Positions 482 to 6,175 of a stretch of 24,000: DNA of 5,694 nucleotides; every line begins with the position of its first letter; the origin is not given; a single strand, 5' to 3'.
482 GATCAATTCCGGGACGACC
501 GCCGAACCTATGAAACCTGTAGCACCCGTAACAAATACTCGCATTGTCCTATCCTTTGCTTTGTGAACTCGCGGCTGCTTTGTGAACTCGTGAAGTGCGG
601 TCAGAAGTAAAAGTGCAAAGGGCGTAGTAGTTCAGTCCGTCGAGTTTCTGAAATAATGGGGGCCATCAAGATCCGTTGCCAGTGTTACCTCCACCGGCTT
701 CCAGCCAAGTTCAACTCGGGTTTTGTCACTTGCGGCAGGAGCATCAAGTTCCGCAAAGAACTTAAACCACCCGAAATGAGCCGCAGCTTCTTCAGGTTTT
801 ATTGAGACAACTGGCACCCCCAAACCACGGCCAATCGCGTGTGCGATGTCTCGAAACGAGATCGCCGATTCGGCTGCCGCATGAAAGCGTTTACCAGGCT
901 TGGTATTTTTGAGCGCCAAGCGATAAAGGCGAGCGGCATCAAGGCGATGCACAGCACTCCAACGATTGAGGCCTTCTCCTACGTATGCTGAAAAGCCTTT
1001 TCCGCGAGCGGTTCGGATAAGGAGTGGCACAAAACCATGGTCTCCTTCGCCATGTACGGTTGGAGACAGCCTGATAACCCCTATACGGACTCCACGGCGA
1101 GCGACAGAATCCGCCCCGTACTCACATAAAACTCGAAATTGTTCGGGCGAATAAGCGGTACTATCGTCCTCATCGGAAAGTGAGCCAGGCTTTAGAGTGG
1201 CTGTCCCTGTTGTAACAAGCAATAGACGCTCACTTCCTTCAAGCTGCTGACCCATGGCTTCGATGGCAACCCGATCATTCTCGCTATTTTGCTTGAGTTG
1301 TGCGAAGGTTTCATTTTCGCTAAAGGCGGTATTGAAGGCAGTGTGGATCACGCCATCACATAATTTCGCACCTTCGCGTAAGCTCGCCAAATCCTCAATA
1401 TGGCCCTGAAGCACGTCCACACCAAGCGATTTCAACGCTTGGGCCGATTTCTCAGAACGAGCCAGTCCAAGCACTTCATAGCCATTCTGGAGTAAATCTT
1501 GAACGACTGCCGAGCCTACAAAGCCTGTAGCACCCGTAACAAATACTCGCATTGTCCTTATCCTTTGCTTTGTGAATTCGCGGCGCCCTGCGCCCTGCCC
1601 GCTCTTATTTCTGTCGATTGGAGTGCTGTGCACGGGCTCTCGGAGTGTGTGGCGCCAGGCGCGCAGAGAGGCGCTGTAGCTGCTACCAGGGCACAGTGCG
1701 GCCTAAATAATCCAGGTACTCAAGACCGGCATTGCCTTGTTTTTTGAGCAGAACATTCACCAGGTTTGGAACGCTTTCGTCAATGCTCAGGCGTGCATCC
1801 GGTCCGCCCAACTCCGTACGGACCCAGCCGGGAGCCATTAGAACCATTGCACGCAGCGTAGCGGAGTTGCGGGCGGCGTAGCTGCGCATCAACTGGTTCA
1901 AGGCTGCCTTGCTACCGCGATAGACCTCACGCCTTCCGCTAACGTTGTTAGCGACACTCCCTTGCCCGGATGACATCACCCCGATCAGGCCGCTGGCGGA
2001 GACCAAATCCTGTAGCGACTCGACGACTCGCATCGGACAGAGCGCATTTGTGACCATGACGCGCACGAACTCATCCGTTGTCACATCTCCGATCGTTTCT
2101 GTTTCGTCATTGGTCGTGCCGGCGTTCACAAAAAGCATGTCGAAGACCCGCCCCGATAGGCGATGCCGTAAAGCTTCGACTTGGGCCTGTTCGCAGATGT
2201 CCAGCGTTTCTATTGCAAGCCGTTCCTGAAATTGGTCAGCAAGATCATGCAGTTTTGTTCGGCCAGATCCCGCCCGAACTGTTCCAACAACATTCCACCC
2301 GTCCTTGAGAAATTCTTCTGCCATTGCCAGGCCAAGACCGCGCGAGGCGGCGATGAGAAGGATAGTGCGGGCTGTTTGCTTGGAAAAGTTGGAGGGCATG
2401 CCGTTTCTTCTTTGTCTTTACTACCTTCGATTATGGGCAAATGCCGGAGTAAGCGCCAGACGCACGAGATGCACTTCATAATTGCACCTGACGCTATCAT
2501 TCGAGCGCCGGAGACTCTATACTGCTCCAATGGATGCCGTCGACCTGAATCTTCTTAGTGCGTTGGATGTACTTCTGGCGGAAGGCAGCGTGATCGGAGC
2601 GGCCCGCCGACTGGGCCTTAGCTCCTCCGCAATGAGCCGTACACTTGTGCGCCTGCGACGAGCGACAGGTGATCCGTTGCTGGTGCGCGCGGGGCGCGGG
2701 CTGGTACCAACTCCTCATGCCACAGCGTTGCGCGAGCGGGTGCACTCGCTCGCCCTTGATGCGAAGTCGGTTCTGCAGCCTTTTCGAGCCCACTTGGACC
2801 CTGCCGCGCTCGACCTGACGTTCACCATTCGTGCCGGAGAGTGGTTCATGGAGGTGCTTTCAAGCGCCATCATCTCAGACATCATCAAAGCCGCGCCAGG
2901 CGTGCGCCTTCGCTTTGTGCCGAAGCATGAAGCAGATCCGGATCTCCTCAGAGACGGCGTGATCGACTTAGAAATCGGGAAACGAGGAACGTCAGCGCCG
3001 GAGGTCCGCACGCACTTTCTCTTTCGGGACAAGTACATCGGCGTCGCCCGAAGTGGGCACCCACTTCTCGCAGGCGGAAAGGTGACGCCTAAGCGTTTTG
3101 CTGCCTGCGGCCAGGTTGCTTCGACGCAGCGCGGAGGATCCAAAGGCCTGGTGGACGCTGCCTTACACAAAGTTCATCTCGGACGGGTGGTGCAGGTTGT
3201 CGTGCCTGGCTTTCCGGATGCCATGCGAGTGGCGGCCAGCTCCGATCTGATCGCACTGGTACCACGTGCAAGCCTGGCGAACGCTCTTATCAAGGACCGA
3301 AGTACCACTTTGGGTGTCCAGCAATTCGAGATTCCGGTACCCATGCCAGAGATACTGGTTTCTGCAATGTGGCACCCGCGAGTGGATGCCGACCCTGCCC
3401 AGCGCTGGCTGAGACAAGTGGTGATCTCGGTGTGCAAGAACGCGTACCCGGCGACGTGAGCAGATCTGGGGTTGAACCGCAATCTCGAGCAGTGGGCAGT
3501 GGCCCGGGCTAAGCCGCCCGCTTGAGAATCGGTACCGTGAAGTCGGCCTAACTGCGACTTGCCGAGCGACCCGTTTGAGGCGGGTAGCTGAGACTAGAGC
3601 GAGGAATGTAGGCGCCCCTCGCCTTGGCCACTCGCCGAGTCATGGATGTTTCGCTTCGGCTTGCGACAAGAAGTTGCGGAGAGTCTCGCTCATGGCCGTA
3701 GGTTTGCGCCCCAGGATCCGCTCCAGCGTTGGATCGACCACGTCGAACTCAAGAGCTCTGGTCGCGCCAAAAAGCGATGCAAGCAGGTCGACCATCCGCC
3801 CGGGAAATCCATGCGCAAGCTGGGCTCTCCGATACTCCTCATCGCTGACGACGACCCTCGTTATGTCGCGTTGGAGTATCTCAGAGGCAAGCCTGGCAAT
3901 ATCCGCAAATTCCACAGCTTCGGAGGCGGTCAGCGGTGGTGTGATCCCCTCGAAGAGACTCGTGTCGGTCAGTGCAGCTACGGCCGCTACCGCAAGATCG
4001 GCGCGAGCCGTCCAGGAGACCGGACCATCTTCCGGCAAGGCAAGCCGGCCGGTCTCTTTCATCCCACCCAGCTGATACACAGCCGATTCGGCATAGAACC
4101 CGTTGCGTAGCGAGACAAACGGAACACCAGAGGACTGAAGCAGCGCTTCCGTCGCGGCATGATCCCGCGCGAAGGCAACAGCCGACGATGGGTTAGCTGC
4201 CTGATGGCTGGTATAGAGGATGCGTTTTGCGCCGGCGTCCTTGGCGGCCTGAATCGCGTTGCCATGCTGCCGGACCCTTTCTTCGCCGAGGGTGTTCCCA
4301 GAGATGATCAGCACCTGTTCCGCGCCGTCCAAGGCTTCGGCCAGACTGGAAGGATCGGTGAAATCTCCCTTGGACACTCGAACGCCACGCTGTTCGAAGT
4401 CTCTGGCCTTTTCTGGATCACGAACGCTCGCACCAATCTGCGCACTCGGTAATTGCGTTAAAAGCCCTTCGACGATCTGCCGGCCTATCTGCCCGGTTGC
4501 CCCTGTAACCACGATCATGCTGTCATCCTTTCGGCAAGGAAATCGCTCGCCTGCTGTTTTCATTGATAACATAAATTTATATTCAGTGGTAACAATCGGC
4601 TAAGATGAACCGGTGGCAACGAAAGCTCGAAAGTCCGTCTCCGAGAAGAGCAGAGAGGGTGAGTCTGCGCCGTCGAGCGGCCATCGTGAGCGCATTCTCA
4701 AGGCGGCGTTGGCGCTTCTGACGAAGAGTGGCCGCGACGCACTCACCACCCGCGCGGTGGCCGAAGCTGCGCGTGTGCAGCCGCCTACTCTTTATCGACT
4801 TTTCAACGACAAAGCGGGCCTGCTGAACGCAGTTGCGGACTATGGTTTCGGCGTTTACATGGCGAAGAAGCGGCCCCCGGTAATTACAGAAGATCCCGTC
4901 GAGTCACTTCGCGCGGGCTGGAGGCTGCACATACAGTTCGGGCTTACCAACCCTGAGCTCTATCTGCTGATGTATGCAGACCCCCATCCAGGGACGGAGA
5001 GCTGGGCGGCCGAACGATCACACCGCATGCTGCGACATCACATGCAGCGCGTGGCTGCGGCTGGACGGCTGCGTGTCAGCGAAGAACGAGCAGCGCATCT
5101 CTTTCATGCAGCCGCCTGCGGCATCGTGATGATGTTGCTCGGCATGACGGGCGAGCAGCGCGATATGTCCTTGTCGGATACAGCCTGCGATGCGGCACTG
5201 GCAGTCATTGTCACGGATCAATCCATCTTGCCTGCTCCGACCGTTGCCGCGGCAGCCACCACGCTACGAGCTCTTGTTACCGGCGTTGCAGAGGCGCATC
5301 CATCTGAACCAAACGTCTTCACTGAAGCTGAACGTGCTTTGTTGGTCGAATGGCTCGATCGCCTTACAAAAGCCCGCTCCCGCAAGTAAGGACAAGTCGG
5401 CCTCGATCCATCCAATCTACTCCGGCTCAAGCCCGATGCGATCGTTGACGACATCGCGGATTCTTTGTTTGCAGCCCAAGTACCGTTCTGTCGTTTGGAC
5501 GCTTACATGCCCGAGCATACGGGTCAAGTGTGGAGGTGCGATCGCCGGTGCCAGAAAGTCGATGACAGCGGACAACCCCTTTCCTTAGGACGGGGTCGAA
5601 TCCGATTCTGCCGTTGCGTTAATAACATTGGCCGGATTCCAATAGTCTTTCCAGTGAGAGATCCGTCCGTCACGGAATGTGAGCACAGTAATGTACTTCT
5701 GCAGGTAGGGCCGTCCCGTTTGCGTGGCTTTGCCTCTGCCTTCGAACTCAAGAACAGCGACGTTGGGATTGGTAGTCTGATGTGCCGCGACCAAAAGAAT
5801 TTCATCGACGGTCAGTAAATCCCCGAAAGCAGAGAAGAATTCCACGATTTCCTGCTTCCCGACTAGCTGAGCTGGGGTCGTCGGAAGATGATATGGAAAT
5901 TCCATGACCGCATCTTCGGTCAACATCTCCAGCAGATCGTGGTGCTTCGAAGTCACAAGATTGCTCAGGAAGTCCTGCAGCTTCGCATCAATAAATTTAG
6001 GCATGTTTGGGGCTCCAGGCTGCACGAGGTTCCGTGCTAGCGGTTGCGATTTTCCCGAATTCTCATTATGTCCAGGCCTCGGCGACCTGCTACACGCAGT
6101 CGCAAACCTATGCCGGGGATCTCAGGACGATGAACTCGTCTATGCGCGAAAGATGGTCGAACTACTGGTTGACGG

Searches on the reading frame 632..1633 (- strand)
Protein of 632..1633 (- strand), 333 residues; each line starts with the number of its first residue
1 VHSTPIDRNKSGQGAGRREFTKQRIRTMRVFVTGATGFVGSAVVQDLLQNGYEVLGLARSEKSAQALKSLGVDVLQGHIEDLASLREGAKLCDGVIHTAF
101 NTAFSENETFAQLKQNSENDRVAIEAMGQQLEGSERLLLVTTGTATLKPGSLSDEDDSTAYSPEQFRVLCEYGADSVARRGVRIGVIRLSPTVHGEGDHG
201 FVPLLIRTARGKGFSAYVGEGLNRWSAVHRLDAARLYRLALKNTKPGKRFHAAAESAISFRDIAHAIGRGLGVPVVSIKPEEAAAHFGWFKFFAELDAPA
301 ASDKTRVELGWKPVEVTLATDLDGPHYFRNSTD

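Call 6: search_protein_families(library=pfam, proteins=[window:632-1633:-], max_evalue=0.001)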
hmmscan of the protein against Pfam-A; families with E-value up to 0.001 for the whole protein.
window:632-1633:- (333 aa): 8 families
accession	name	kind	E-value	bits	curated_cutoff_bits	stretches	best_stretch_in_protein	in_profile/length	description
PF01370.27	Epimerase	-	4.7e-18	65.9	20.9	1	30-249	1-236/240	NAD dependent epimerase/dehydratase family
PF13460.12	NAD_binding_10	-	1.8e-12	47.9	27.2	1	34-151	1-108/184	NAD(P)H-binding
PF05368.20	NmrA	-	9.8e-11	42.2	27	1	28-99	3-77/298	NmrA-like family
PF04321.23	RmlD_sub_bind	-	1.2e-07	31.5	27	1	28-284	1-244/287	RmlD substrate binding domain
PF16363.11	GDP_Man_Dehyd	-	2.3e-07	31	27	1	31-71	1-43/332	GDP-mannose 4,6 dehydratase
PF01073.25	3Beta_HSD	-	7.7e-07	28.9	22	1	32-107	2-82/280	3-beta hydroxysteroid dehydrogenase/isomerase family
PF07993.18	NAD_binding_4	-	3.2e-05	23.6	20.1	1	32-83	1-55/258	Male sterility protein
PF02254.24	TrkA_N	-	0.00051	20.8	23.8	0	36-98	6-69/116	TrkA-N domain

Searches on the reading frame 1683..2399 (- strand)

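Call 6: search_protein_families(library=pfam, proteins=[window:1683-2399:-], max_evalue=0.001)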
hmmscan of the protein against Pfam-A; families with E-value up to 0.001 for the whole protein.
window:1683-2399:- (238 aa): 2 families
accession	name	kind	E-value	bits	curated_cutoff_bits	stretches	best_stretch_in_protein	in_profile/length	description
PF13561.12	adh_short_C2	-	3.7e-21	76.2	27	1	17-197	3-180/236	Enoyl-(Acyl carrier protein) reductase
PF00106.31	adh_short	-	9.8e-20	71.3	26.6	1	12-198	2-187/195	short chain dehydrogenase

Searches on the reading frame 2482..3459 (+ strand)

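Call 6: search_protein_families(library=pfam, proteins=[window:2482-3459:+], max_evalue=0.001)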
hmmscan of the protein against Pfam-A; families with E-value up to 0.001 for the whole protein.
window:2482-3459:+ (325 aa): 2 families
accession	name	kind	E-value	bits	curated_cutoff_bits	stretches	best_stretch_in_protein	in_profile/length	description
PF03466.25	LysR_substrate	-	1.2e-18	67.7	28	1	113-317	7-207/209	LysR substrate binding domain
PF00126.33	HTH_1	-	1.6e-13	50.8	26.6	1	22-80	1-59/60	Bacterial regulatory helix-turn-helix protein, lysR family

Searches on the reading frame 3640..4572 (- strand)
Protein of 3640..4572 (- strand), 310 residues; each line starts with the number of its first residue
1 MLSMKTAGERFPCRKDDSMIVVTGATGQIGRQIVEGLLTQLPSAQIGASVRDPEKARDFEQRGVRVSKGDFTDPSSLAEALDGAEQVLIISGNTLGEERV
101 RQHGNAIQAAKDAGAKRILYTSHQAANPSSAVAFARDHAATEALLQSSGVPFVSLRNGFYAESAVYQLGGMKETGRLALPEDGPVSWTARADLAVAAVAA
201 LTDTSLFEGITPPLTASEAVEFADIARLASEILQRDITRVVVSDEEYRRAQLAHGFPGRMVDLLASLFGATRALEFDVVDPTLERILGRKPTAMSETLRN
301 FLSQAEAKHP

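Call 6: search_protein_families(library=pfam, proteins=[window:3640-4572:-], max_evalue=0.001)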
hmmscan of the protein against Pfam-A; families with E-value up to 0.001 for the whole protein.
window:3640-4572:- (310 aa): 6 families
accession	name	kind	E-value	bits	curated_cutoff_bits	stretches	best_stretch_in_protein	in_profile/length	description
PF13460.12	NAD_binding_10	-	2.3e-24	86.7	27.2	1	24-203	1-183/184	NAD(P)H-binding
PF05368.20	NmrA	-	7.3e-24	85.3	27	1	17-268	2-264/298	NmrA-like family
PF01073.25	3Beta_HSD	-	1.7e-07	31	22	1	21-123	1-116/280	3-beta hydroxysteroid dehydrogenase/isomerase family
PF01370.27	Epimerase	-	1.3e-06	28.5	20.9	1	20-92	1-73/240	NAD dependent epimerase/dehydratase family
PF07993.18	NAD_binding_4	-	0.00016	21.3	20.1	1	22-93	1-69/258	Male sterility protein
PF02254.24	TrkA_N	-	0.00028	21.6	23.8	1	21-93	2-72/116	TrkA-N domain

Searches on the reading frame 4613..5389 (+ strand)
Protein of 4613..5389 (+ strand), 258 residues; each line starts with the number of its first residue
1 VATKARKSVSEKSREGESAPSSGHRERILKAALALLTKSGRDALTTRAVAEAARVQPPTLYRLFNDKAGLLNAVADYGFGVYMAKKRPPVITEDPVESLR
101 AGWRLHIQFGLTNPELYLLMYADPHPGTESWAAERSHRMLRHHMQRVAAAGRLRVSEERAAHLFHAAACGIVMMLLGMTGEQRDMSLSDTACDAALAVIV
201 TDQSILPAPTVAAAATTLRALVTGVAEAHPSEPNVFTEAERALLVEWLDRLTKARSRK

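Call 6: search_protein_families(library=pfam, proteins=[window:4613-5389:+], max_evalue=0.001)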
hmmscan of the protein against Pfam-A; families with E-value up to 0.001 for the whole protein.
window:4613-5389:+ (258 aa): 2 families
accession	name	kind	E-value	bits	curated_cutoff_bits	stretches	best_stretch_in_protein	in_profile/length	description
PF00440.29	TetR_N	-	1.7e-12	47.3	24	1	28-74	1-47/47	Bacterial regulatory proteins, tetR family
PF13305.11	TetR_C_33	-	7.4e-05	23.8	26.8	0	99-207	1-59/103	Tetracyclin repressor-like, C-terminal domain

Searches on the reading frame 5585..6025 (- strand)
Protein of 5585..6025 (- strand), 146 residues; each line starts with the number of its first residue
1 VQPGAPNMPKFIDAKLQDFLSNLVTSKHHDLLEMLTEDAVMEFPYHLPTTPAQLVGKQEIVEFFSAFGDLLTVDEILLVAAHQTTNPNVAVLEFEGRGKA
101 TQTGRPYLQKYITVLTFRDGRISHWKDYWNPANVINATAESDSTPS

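Call 6: search_protein_families(library=pfam, proteins=[window:5585-6025:-], max_evalue=0.001)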
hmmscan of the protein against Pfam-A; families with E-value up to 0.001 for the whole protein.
window:5585-6025:- (146 aa): 2 families
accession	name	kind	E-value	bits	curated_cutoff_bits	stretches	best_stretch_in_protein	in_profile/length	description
PF12680.13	SnoaL_2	-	3.6e-12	47.2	27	1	25-125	10-102/102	SnoaL-like domain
PF07366.18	SnoaL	-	4.1e-05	23.8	28.4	1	27-133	15-121/126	SnoaL-like polyketide cyclase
